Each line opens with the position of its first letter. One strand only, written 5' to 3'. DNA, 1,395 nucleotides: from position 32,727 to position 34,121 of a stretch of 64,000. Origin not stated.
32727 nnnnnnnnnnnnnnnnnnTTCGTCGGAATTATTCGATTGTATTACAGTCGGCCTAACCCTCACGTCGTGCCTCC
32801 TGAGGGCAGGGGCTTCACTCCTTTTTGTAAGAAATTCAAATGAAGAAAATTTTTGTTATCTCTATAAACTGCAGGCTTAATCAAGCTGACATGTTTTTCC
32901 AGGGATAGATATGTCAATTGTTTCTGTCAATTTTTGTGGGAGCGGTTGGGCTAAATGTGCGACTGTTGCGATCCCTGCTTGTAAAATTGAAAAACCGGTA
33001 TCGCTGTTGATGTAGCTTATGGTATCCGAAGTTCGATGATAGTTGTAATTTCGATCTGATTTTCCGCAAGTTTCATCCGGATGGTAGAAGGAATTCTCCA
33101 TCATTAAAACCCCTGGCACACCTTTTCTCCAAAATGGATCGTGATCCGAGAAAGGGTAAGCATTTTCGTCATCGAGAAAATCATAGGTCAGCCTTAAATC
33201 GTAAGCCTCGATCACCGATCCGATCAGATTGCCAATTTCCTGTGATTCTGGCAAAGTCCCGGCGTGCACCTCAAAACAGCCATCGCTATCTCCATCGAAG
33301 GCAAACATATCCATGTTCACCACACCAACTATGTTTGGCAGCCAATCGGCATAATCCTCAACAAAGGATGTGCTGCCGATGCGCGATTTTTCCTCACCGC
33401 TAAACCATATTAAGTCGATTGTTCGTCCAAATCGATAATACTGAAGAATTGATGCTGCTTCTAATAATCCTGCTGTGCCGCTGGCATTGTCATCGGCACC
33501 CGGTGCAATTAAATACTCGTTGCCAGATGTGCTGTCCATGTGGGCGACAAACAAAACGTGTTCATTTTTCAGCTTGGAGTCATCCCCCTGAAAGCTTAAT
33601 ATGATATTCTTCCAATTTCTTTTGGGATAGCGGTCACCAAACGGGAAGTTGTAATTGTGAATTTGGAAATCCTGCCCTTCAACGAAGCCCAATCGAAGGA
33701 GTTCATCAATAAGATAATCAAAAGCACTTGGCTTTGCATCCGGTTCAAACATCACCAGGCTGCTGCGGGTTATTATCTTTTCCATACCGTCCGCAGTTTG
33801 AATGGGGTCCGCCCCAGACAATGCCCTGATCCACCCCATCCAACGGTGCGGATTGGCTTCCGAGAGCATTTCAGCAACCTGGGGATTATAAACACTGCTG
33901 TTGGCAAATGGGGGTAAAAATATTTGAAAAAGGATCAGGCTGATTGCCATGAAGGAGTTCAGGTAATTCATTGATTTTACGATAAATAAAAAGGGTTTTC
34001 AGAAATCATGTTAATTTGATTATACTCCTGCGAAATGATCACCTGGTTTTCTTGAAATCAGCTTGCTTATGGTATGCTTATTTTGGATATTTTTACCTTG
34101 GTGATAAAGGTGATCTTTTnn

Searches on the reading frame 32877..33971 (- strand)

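Call 6: search_protein_families(library=pfam, proteins=[window:32877-33971:-])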
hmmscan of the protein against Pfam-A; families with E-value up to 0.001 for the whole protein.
window:32877-33971:- (364 aa): 2 families
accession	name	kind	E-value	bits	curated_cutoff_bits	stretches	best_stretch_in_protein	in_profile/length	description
PF04389.22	Peptidase_M28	-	5.3e-35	121.3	21.3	1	122-325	1-181/193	Peptidase family M28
PF01546.33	Peptidase_M20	-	3.4e-07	30.8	24.6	1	143-275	4-128/206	Peptidase family M20/M25/M40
